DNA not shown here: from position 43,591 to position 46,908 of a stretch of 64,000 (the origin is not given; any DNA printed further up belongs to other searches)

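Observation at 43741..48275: Three-gene operon: STAND-fused class III cyclase, stand-alone cNMP receptor and patatin phospholipase, a possible undescribed cyclic-nucleotide defence or signalling system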

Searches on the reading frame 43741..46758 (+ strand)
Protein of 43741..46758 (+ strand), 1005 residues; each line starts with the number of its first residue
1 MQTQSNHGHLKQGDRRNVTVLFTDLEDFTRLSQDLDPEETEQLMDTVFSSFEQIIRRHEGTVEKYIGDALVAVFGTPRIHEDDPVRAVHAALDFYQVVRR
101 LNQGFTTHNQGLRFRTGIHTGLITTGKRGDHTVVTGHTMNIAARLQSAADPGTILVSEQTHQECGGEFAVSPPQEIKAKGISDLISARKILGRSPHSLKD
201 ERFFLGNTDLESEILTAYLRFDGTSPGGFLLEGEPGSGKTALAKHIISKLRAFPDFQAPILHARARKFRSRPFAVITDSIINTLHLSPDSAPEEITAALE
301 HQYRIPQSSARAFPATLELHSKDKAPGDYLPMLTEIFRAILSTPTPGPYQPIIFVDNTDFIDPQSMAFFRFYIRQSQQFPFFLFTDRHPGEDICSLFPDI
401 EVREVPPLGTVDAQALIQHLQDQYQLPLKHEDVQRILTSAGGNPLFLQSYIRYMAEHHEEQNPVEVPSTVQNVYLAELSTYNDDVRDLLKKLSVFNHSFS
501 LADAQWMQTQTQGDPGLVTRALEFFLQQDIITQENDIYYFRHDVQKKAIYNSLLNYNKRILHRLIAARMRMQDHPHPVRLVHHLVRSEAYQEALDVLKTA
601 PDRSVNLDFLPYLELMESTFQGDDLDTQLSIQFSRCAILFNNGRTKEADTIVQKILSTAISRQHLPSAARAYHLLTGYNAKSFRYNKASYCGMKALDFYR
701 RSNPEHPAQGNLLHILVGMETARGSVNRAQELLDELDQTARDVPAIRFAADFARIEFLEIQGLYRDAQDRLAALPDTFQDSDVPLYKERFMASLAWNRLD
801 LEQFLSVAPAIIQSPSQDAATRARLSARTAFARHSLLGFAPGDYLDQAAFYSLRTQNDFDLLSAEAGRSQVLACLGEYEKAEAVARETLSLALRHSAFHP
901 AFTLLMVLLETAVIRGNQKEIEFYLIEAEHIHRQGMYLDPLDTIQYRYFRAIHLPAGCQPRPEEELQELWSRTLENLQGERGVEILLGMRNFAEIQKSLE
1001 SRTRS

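Call 6: search_protein_families(library=pfam, proteins=[window:43741-46758:+], max_evalue=0.01)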
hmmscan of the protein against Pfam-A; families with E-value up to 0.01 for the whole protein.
window:43741-46758:+ (1005 aa): 7 families
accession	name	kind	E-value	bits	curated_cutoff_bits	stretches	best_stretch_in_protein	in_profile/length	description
PF00211.25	Guanylate_cyc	-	2.8e-25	89.4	21.9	1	15-180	6-172/183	Adenylate and Guanylate cyclase catalytic domain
PF13191.12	AAA_16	-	1.7e-07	32.3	32.6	1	213-378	10-161/167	AAA ATPase domain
PF13401.12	AAA_22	-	6.7e-06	26.9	27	1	229-384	8-121/130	AAA domain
PF24883.2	NPHP3_N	-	3.2e-05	24.6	24.8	1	226-312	22-107/164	Nephrocystin 3, N-terminal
PF13424.12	TPR_12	-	8.7e-05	23.1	30.1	0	634-700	8-76/77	Tetratricopeptide repeat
PF05729.18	NACHT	-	0.00027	21.2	26.7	1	230-301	4-79/167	NACHT domain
PF00004.35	AAA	-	0.0087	16.9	21.2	0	230-271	2-37/131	ATPase family associated with various cellular activities (AAA)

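Call 7: search_protein_families(library=padloc, proteins=[window:43741-46758:+], max_evalue=0.01)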
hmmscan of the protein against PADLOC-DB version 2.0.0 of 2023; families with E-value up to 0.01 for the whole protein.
window:43741-46758:+ (1005 aa): 12 families
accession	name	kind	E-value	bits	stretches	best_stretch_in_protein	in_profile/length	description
PDLC02367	PycC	-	2e-16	58.1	1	14-166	40-194/226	-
PDLC00734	PycC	-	7.1e-15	53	1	14-162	186-342/374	Pycsar cyclase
PDLC00766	PycC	-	9.6e-13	46.1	1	17-164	43-195/232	Pycsar cyclase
PDLC02370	PycC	-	1.3e-09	35.9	1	15-160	79-234/340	-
PDLC02369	PycC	-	3.4e-09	34.6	1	16-164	45-191/248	-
PDLC00764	PycC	-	1.4e-07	28.8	1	16-96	93-174/449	Pycsar cyclase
PDLC00765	PycC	-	6e-07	26.9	1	17-163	257-411/477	Pycsar cyclase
PDLC02366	PycC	-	2.6e-05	21.3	1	42-166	76-203/486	-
PDLC00763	PycC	-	0.00011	19.7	1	16-164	52-207/268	Pycsar cyclase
PDLC04140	mad8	-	0.00024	18.8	1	202-250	3-51/314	mads_8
PDLC02368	PycC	-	0.00029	18.5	1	11-158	38-194/234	-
PDLC00762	PycC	-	0.00043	17.3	1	42-165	78-207/508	Pycsar cyclase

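Call 8: search_protein_families(library=ncbifam, proteins=[window:43741-46758:+], max_evalue=0.01)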
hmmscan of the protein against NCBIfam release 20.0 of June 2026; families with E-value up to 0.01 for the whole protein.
window:43741-46758:+ (1005 aa): 3 families
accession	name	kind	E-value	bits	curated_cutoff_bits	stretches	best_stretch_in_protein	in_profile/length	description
TIGR03903.1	TOMM_kin_cyc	equivalog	2e-33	115.4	705.75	1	11-600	281-901/1267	TOMM system kinase/cyclase fusion protein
NF058673.1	LipAdnlyCyLipJMY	equivalog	3.4e-06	26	800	1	13-161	291-419/449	bifunctional lipase/adenylate cyclase LipJ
TIGR04510.1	mod_pep_cyc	subfamily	0.0025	16.4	400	1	68-158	55-143/814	putative peptide modification system cyclase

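Call 17: find_homologous_proteins(query=window:43741-46758:+, max_evalue=1e-10)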
Query window:43741-46758:+ (1005 aa): 1076 proteins with E <= 1e-10 among 8000 candidates; the best 120 are listed.
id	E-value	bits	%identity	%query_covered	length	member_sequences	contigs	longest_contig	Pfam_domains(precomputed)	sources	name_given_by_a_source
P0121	0.0e+0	2280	100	100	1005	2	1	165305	PF13401.13,PF00211.26,PF13191.13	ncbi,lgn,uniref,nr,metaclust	ncbi:adenylate/guanylate cyclase domain-containing protein [Spirochaeta lutea]|uniref:Guanylate cycl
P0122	0.0e+0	1048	52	94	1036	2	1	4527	PF13401.13,PF00211.26,PF13191.13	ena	-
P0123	0.0e+0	1018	50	95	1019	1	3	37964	PF00211.26,PF13191.13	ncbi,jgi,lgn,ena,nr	ncbi:MAG: AAA family ATPase [Spirochaetales bacterium]|nr:AAA family ATPase [Spirochaetales bacteriu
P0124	9.7e-227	774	40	99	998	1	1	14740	PF00211.26,PF13191.13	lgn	-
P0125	1.2e-219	750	39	99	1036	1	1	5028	PF00211.26,PF13191.13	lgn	-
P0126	4.9e-217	742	40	99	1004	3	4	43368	PF13401.13,PF00211.26,PF13191.13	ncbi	ncbi:MAG: adenylate/guanylate cyclase domain-containing protein [Spirochaetota bacterium]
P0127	5.2e-217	742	39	99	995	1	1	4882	PF00211.26,PF13191.13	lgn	-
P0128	6.6e-217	741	39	98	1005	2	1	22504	PF00211.26,PF13191.13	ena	-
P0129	1.1e-216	740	40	95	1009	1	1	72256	PF17874.8,PF13401.13,PF00211.26,PF13191.13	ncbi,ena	-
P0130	1.2e-213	730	40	94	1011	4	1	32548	PF00211.26,PF13191.13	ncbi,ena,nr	ncbi:MAG TPA: adenylate/guanylate cyclase domain-containing protein [Spirochaetia bacterium]|nr:aden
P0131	3.7e-213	729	37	98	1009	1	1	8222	PF00211.26,PF13191.13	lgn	-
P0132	1.3e-212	727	39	99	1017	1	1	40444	PF00211.26,PF13191.13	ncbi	-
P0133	4.5e-211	722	39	94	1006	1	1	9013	PF00211.26,PF13191.13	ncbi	ncbi:adenylate/guanylate cyclase domain-containing protein [Salinispira pacifica]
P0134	5.6e-211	722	39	99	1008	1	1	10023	PF00211.26,PF13191.13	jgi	jgi:class 3 adenylate cyclase/tetratricopeptide (TPR) repeat protein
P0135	5.9e-210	718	39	94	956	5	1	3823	PF00211.26,PF13191.13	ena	-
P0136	1.1e-209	717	38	100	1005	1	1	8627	PF00211.26,PF13191.13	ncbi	ncbi:MAG: adenylate/guanylate cyclase domain-containing protein [Spirochaetota bacterium]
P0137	1.5e-209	717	39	94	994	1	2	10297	PF00211.26,PF13191.13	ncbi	ncbi:MAG: adenylate/guanylate cyclase domain-containing protein [Spirochaetota bacterium]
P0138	2.7e-209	716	38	99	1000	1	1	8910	PF00211.26,PF13191.13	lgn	-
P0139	3.6e-209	716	39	95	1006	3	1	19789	PF00211.26,PF13191.13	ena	-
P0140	4.1e-209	715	39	99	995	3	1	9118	PF13401.13,PF00211.26,PF13191.13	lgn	-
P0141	4.9e-209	715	39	92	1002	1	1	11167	PF00211.26,PF13191.13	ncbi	-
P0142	1.0e-208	714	38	94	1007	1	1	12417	PF00211.26,PF13191.13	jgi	jgi:class 3 adenylate cyclase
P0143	1.5e-208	714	38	95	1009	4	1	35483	PF00211.26,PF13191.13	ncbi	-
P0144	2.1e-208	713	39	95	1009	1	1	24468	PF17874.8,PF00211.26,PF13191.13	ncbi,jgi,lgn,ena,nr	ncbi:MAG TPA: adenylate/guanylate cyclase domain-containing protein [Spirochaetia bacterium]|nr:aden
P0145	3.4e-208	712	40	94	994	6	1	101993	PF00211.26,PF13191.13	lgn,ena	-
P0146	4.6e-208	712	39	99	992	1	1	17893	PF00211.26,PF13191.13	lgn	-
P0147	2.2e-207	710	37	99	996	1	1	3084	PF00211.26,PF13191.13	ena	-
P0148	2.8e-206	706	39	94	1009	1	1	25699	PF00211.26,PF13191.13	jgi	jgi:class 3 adenylate cyclase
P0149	5.8e-206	705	38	98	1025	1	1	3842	PF00211.26,PF13191.13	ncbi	ncbi:MAG: adenylate/guanylate cyclase domain-containing protein, partial [Spirochaetia bacterium]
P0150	1.5e-205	704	37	99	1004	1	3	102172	PF00211.26,PF13191.13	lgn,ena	-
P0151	2.1e-205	703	38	99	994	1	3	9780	PF00211.26,PF13191.13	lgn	-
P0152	5.8e-205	702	39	94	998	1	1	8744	PF00211.26,PF13191.13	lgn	-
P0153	6.0e-205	702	40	93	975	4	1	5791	PF00211.26,PF13191.13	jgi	jgi:class 3 adenylate cyclase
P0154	6.6e-205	701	38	99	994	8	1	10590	PF17874.8,PF13401.13,PF00211.26,PF13191.13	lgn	-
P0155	4.2e-204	699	39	94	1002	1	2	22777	PF00211.26,PF13191.13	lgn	-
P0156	4.2e-204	699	38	99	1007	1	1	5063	PF00211.26,PF13191.13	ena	-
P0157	4.5e-204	699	38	96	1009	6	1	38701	PF00211.26,PF13191.13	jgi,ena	-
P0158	3.8e-203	696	38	95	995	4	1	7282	PF00211.26,PF13191.13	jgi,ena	-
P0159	9.9e-199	681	37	97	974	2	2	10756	PF13401.13,PF00211.26,PF01637.25,PF13191.13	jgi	jgi:class 3 adenylate cyclase/tetratricopeptide (TPR) repeat protein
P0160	1.1e-198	681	39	93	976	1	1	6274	PF00211.26,PF13191.13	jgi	jgi:class 3 adenylate cyclase/tetratricopeptide (TPR) repeat protein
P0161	1.3e-198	681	37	99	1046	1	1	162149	PF13401.13,PF00211.26,PF13191.13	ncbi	-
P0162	2.3e-198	680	37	99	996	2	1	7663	PF00211.26,PF13191.13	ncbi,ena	-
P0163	2.4e-198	680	36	88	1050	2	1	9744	PF13401.13,PF00211.26,PF01637.25,PF13191.13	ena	-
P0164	3.3e-198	679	38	92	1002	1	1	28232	PF00211.26,PF13191.13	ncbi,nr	ncbi:MAG: AAA family ATPase [Spirochaetales bacterium]|nr:AAA family ATPase [Spirochaetales bacteriu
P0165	6.6e-198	678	36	97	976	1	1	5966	PF00211.26,PF13191.13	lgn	-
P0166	1.5e-197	677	37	98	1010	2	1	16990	PF00211.26,PF13191.13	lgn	-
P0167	4.8e-197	675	37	94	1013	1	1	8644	PF13401.13,PF00211.26,PF13191.13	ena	-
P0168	1.2e-196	674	37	94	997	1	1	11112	PF00211.26,PF13191.13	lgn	-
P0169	3.1e-196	673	38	99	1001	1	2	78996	PF13401.13,PF00211.26,PF01637.25,PF13191.13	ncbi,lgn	ncbi:MAG: adenylate/guanylate cyclase domain-containing protein [Spirochaetaceae bacterium]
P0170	1.5e-195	670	38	99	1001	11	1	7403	PF00211.26,PF13191.13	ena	-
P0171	1.5e-195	670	37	99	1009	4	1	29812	PF00211.26,PF13191.13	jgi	jgi:class 3 adenylate cyclase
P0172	6.9e-195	668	37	99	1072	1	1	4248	PF13401.13,PF00211.26,PF13191.13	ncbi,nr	ncbi:MAG: AAA family ATPase [Spirochaetaceae bacterium]|nr:AAA family ATPase [Spirochaetaceae bacter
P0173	1.1e-194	668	37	98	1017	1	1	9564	PF00211.26,PF13191.13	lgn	-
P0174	1.5e-194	667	37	97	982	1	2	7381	PF00211.26,PF13191.13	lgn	-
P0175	3.5e-194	666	38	98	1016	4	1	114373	PF14559.13,PF00211.26,PF13191.13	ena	-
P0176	1.8e-193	664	37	99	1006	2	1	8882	PF13401.13,PF00211.26,PF01637.25,PF13191.13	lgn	-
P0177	2.4e-193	663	38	99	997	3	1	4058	PF00211.26,PF13191.13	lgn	-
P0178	1.5e-192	661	38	99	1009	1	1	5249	PF00211.26,PF13191.13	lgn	-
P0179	1.7e-192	660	37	99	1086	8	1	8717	PF00211.26,PF13191.13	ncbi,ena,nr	ncbi:MAG TPA: adenylate/guanylate cyclase domain-containing protein [Spirochaetales bacterium]|nr:ad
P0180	2.3e-192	660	36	99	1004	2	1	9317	PF00211.26,PF13191.13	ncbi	-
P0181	3.0e-192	660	36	99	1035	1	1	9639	PF13401.13,PF00211.26,PF01637.25,PF13191.13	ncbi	-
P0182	4.4e-192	659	39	90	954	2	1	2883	PF00211.26,PF13191.13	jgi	jgi:hypothetical protein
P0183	1.0e-191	658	37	99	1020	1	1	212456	PF00211.26,PF07719.24,PF13191.13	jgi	jgi:class 3 adenylate cyclase/tetratricopeptide (TPR) repeat protein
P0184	1.2e-191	658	37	95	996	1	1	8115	PF00211.26,PF13191.13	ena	-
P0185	1.4e-191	657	36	99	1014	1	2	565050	PF13401.13,PF00211.26,PF07719.24,PF13191.13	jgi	jgi:class 3 adenylate cyclase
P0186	3.8e-191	656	37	94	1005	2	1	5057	PF00211.26,PF13191.13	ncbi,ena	-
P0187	4.1e-191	656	37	95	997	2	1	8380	PF17874.8,PF00211.26,PF13191.13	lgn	-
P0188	5.7e-191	655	35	99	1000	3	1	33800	PF17874.8,PF13401.13,PF00211.26,PF13191.13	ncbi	-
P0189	7.4e-191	655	36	99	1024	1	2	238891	PF17874.8,PF00211.26,PF13191.13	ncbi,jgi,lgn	-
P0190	3.3e-190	653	38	94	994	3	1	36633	PF00211.26,PF13191.13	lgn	-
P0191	4.0e-190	653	36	94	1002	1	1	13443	PF17874.8,PF13424.13,PF13401.13,PF00211.26,PF13191.13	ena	-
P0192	4.1e-190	652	37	94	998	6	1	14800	PF13401.13,PF00211.26,PF13191.13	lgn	-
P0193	3.3e-189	649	36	100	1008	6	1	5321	PF13424.13,PF00211.26,PF07719.24,PF13191.13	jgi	jgi:class 3 adenylate cyclase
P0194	5.9e-189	649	37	99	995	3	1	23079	PF13424.13,PF00211.26,PF13191.13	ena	-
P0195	6.7e-189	648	37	94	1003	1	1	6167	PF00211.26,PF13191.13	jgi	jgi:class 3 adenylate cyclase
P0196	1.0e-188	648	36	98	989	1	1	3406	PF17874.8,PF00211.26,PF13191.13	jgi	jgi:class 3 adenylate cyclase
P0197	1.8e-188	647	37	94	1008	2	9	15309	PF00211.26,PF13191.13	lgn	-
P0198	3.4e-188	646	36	99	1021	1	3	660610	PF14559.13,PF13424.13,PF13428.13,PF00211.26,PF07719.24,PF13191.13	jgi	jgi:class 3 adenylate cyclase/tetratricopeptide (TPR) repeat protein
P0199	5.3e-188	645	36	100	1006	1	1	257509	PF00211.26,PF13191.13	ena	-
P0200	1.8e-187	644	36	99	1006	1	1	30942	PF00211.26,PF13191.13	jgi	jgi:class 3 adenylate cyclase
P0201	4.9e-186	639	37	99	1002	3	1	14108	PF00211.26,PF13191.13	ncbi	-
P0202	2.9e-185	636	36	99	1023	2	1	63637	PF13424.13,PF00211.26,PF13191.13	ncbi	-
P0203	5.1e-185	636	36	98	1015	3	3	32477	PF00211.26,PF13191.13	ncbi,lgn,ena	-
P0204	1.9e-184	634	35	99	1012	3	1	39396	PF00211.26,PF13191.13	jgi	-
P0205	4.8e-184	632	36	98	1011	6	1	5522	PF17874.8,PF13401.13,PF00211.26,PF13191.13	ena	-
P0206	6.0e-184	632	37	99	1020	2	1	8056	PF00211.26,PF13191.13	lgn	-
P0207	9.7e-184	631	37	94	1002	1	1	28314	PF00211.26,PF13191.13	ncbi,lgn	-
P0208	1.1e-183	631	36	98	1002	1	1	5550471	PF00211.26,PF13191.13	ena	-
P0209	1.9e-183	630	35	98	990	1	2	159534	PF17874.8,PF13424.13,PF00211.26,PF13191.13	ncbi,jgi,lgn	jgi:class 3 adenylate cyclase/tetratricopeptide (TPR) repeat protein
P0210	1.1e-182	628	37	93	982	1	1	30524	PF00211.26,PF13191.13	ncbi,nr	ncbi:MAG: hypothetical protein EA382_17355 [Spirochaetaceae bacterium]|nr:MAG: hypothetical protein 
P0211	2.2e-182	627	36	99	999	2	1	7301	PF00211.26,PF13191.13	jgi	-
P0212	4.9e-182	626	36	99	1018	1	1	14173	PF07721.21,PF00211.26,PF13191.13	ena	-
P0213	5.5e-182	626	35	99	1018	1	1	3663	PF13401.13,PF00211.26,PF13191.13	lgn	-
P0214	8.7e-182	625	37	98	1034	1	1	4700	PF00211.26,PF07719.24,PF13191.13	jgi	jgi:class 3 adenylate cyclase/tetratricopeptide (TPR) repeat protein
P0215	3.1e-181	623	36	99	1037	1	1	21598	PF00211.26,PF13191.13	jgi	jgi:class 3 adenylate cyclase/tetratricopeptide (TPR) repeat protein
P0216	2.1e-180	620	36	99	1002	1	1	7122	PF00211.26,PF13191.13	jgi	jgi:class 3 adenylate cyclase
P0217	9.4e-179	615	36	94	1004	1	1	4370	PF13424.13,PF00211.26,PF13191.13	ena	-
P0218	1.3e-178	614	35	98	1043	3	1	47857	PF00211.26,PF13191.13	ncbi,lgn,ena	-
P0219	1.4e-178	614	34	99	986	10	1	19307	PF00211.26,PF13191.13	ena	-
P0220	2.8e-178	613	35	98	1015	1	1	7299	PF13401.13,PF00211.26,PF13191.13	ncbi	-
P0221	3.8e-178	613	36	99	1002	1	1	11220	PF00211.26,PF13191.13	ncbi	-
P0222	7.8e-178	612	35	98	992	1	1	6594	PF17874.8,PF13424.13,PF13401.13,PF00211.26,PF13191.13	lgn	-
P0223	1.1e-177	611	37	94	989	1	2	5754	PF00211.26,PF13191.13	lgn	-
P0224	4.5e-177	609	36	98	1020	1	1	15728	PF13401.13,PF00211.26,PF13191.13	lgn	-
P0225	6.1e-177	609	34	99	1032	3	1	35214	PF13401.13,PF00211.26,PF13191.13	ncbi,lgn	ncbi:MAG: adenylate/guanylate cyclase domain-containing protein [Spirochaetaceae bacterium]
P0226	7.4e-177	609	35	99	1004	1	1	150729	PF00211.26,PF13191.13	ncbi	-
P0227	2.8e-176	607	36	99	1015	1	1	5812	PF00211.26,PF13191.13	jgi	jgi:class 3 adenylate cyclase/tetratricopeptide (TPR) repeat protein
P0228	6.9e-176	605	36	94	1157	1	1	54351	PF00211.26,PF00027.36,PF13191.13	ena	-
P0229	1.4e-175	604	37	94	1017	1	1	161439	PF00211.26,PF13191.13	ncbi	-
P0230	3.9e-174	600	36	99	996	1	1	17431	PF13401.13,PF00211.26,PF13191.13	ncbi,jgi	jgi:class 3 adenylate cyclase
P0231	2.3e-173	597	37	91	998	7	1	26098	PF13424.13,PF00211.26,PF13191.13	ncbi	ncbi:MAG: adenylate/guanylate cyclase domain-containing protein [Spirochaetaceae bacterium]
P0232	6.5e-172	592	35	99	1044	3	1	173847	PF13401.13,PF00211.26,PF13191.13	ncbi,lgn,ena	-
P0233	1.2e-170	588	35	98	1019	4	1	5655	PF13401.13,PF00211.26,PF13191.13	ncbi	-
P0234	1.2e-169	585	36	95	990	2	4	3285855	PF00211.26,PF13191.13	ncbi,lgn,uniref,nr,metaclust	ncbi:adenylate/guanylate cyclase domain-containing protein [Spirochaeta africana]|uniref:Family 3 ad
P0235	2.7e-169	584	36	94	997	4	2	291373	PF13401.13,PF00211.26,PF13191.13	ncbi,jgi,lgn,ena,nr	ncbi:MAG TPA: adenylate/guanylate cyclase domain-containing protein [Rectinemataceae bacterium]|nr:a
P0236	7.7e-169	582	36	99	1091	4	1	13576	PF13401.13,PF00211.26,PF13191.13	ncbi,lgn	-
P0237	7.9e-169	582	37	94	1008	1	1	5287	PF13401.13,PF00211.26,PF13191.13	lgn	-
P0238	8.2e-169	582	36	99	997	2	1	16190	PF13401.13,PF00211.26,PF13191.13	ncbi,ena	-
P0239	3.7e-168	580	34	94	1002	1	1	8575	PF13401.13,PF00211.26,PF13191.13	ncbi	-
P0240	6.3e-168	579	35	99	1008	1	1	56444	PF13401.13,PF00211.26,PF07719.24,PF13191.13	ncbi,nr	ncbi:MAG: AAA family ATPase [Spirochaetales bacterium]|nr:AAA family ATPase [Spirochaetales bacteriu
